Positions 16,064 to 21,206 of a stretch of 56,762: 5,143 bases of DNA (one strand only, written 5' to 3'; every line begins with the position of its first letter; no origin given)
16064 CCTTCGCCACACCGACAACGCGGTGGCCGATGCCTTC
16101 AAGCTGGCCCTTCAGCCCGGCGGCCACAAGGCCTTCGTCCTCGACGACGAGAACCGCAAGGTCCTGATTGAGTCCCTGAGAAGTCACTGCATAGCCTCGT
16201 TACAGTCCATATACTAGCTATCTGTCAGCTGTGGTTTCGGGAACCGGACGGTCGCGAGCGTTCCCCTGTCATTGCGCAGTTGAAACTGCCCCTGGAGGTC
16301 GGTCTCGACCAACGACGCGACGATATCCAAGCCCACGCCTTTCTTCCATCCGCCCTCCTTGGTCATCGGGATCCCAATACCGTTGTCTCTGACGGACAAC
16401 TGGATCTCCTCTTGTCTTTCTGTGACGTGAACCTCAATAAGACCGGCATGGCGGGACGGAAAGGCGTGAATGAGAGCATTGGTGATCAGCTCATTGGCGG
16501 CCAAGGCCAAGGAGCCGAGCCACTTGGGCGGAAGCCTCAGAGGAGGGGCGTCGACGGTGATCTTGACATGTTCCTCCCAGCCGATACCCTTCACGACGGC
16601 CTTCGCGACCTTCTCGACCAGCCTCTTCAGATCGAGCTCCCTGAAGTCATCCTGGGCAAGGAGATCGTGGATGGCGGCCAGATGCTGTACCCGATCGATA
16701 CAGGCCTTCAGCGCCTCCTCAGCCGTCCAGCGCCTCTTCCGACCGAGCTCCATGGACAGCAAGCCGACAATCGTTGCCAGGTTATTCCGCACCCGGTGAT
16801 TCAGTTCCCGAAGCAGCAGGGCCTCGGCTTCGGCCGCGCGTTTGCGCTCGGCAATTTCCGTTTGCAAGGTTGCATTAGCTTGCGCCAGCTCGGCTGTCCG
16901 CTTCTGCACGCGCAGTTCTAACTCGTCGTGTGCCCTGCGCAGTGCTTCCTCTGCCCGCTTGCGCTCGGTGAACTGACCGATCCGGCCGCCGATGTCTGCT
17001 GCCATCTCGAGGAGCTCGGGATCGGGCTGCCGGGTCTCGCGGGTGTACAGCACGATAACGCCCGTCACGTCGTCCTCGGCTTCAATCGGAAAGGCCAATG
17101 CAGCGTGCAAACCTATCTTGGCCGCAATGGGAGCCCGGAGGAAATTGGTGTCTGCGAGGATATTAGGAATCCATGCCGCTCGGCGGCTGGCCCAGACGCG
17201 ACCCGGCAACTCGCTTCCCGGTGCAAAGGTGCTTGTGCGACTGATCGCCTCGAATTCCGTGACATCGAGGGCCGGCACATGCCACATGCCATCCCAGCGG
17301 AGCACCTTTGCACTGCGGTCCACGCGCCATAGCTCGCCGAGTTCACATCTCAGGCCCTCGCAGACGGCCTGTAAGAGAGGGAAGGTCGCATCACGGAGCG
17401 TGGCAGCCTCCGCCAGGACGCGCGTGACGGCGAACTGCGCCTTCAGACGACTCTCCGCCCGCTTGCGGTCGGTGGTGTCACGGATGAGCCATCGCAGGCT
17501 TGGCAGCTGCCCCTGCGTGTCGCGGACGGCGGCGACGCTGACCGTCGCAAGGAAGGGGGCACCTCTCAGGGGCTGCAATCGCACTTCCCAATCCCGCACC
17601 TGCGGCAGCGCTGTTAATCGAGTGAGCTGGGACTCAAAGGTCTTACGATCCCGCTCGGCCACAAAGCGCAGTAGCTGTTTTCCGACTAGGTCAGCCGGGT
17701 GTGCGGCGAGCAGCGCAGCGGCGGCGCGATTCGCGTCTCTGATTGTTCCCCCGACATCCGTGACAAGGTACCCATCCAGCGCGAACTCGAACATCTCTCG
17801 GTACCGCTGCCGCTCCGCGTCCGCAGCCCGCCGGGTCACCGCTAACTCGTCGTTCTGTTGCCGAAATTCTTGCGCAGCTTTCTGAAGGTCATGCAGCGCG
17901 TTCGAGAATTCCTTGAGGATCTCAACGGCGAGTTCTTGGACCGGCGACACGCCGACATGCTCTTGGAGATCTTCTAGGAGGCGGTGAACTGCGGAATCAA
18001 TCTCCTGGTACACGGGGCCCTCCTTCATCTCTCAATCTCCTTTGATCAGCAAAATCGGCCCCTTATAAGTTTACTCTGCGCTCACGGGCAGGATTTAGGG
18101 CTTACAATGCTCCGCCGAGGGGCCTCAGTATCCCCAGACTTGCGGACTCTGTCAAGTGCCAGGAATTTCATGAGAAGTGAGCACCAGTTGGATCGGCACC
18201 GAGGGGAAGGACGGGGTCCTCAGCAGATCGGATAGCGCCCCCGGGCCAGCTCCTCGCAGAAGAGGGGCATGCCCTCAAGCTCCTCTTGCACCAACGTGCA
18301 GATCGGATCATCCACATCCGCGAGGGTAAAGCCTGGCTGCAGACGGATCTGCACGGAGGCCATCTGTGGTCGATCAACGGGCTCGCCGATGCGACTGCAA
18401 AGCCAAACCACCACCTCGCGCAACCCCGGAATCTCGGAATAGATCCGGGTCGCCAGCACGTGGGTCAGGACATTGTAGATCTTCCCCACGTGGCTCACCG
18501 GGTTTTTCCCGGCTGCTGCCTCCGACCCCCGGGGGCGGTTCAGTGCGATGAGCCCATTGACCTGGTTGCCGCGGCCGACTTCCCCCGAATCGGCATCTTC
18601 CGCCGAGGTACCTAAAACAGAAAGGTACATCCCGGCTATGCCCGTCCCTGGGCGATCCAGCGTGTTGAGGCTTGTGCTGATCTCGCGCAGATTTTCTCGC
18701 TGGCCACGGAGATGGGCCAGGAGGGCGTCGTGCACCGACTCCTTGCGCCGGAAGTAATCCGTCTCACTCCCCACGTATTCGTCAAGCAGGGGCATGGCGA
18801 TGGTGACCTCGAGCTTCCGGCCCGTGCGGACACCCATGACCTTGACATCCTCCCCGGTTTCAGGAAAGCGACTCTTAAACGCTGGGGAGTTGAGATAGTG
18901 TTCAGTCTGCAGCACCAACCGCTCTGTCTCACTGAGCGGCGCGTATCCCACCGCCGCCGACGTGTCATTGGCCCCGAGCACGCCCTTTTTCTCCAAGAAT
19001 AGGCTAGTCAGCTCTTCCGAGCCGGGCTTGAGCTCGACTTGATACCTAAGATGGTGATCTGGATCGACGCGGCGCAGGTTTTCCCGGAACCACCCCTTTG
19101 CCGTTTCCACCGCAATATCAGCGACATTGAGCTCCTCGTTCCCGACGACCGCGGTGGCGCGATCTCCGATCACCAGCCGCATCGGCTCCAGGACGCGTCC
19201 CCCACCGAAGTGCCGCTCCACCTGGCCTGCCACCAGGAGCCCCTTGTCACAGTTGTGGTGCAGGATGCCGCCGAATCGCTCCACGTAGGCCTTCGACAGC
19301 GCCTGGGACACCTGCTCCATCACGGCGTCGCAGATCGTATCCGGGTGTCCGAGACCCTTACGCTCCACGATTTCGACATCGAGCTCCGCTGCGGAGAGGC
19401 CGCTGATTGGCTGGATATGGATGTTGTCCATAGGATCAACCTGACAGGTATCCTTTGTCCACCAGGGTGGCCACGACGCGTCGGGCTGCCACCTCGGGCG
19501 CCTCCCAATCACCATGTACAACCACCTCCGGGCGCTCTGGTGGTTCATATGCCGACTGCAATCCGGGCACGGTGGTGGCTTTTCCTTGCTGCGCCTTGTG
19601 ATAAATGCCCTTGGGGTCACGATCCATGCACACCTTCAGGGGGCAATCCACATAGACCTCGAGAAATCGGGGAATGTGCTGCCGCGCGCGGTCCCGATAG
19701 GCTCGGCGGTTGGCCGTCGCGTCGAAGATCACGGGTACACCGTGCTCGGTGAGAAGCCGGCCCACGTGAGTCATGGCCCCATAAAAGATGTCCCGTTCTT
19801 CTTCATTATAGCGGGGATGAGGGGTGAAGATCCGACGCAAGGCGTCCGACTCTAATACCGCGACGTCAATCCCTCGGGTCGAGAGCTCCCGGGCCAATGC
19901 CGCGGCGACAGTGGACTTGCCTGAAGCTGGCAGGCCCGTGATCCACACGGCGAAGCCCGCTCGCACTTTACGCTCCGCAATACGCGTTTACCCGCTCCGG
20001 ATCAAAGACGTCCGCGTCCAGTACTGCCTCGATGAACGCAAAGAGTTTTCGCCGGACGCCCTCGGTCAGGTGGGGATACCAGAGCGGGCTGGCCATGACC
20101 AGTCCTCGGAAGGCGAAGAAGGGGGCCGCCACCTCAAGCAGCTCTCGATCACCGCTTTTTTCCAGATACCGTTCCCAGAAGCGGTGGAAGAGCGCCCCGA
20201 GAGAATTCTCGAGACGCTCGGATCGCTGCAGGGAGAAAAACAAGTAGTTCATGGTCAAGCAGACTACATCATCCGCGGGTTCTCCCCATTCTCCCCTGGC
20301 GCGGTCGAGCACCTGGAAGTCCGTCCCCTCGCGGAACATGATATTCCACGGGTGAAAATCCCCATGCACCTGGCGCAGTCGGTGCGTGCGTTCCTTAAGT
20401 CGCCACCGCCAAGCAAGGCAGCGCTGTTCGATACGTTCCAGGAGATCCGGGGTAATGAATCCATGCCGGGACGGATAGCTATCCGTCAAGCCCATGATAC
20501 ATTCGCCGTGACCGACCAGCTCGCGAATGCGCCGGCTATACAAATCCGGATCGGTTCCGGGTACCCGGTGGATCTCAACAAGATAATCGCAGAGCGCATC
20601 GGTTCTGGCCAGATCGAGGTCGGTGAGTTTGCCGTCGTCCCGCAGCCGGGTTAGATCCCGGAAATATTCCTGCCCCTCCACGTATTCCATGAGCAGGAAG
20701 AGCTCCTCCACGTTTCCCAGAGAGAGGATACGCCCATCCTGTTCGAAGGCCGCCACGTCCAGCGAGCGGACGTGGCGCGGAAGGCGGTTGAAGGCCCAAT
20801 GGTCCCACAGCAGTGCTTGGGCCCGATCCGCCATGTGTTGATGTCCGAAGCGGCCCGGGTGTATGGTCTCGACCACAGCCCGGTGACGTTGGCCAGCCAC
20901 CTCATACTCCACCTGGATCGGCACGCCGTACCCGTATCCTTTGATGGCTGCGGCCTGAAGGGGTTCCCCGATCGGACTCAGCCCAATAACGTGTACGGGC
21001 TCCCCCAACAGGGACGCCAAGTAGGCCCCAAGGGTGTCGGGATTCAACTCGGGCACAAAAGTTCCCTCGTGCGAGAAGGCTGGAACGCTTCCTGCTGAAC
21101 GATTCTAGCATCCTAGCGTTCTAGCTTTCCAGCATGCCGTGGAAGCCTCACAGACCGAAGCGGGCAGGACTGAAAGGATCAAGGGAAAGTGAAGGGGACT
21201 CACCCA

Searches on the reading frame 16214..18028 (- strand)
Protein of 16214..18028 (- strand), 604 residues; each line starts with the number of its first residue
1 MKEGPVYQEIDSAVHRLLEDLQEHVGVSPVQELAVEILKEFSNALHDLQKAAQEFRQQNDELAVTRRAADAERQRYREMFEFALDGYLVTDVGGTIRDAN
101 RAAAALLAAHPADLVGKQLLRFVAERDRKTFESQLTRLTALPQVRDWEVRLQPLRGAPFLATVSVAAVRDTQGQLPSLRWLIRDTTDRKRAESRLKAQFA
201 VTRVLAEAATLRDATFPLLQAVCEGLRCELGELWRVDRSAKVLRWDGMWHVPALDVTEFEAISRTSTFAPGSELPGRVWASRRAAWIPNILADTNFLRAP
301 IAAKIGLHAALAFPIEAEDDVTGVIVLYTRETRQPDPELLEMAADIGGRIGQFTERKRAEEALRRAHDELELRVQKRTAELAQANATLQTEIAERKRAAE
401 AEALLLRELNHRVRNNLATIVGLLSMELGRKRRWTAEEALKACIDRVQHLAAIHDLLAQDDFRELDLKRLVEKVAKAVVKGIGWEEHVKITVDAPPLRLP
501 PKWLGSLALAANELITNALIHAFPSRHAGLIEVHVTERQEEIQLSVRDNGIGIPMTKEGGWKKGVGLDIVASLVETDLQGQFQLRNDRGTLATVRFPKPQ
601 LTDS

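Call 49: search_protein_families(library=pfam, proteins=[window:16214-18028:-], max_evalue=0.00001)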
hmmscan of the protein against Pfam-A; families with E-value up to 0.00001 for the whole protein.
window:16214-18028:- (604 aa): 10 families
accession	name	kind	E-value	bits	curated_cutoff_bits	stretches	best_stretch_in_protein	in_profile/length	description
PF07568.18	HisKA_2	-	7.2e-15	55.3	22.3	1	408-479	1-73/76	Histidine kinase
PF02518.31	HATPase_c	-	4.2e-12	46.9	26.4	1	507-599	6-110/111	Histidine kinase-, DNA gyrase B-, and HSP90-like ATPase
PF00989.32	PAS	-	1.6e-10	41.4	22.6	1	75-184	2-112/113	PAS fold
PF13185.12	GAF_2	-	2.2e-10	41.3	28.6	1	218-352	11-133/136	GAF domain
PF08448.16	PAS_4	-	2.9e-10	40.8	23.1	1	85-190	6-110/110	PAS fold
PF13426.13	PAS_9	-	1.4e-09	38.5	27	1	85-187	2-103/103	PAS domain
PF07536.20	HWE_HK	-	1.5e-09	38.9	22.8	1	408-478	1-69/83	HWE histidine kinase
PF13581.12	HATPase_c_2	-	2.4e-09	37.7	27.4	1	498-576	23-111/127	Histidine kinase-like ATPase domain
PF01590.32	GAF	-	6.7e-09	36.8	22.4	1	219-345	2-127/133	GAF domain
PF13188.13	PAS_8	-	1.8e-06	28.1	21.8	1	74-128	1-55/65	PAS domain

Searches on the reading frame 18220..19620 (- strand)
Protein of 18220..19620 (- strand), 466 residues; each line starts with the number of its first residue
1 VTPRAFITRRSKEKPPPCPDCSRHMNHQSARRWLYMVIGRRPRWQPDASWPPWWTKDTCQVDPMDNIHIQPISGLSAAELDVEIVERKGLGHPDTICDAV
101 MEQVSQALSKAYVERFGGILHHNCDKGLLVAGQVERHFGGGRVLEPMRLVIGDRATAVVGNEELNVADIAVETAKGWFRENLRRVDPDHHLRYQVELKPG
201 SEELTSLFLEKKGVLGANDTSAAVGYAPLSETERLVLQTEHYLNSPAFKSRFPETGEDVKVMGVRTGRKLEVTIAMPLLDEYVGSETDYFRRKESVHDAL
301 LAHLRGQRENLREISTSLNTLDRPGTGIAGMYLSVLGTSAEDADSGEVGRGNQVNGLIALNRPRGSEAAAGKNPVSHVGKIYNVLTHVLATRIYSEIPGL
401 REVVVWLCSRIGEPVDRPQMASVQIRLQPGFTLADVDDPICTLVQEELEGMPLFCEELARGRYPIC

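Call 49: search_protein_families(library=pfam, proteins=[window:18220-19620:-], max_evalue=0.00001)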
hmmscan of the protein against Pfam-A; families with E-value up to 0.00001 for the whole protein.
window:18220-19620:- (466 aa): 1 family
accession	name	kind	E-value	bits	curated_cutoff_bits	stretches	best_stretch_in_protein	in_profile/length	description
PF01941.24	AdoMet_Synthase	-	6.5e-154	513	27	1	66-461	2-394/395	S-adenosylmethionine synthetase (AdoMet synthetase)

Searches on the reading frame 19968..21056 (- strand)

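Call 49: search_protein_families(library=pfam, proteins=[window:19968-21056:-], max_evalue=0.00001)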
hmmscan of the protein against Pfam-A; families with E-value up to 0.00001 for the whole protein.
window:19968-21056:- (362 aa): 1 family
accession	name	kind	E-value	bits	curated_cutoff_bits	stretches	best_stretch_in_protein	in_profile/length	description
PF01636.29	APH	-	1.4e-11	45.1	23.2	1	96-281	53-222/239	Phosphotransferase enzyme family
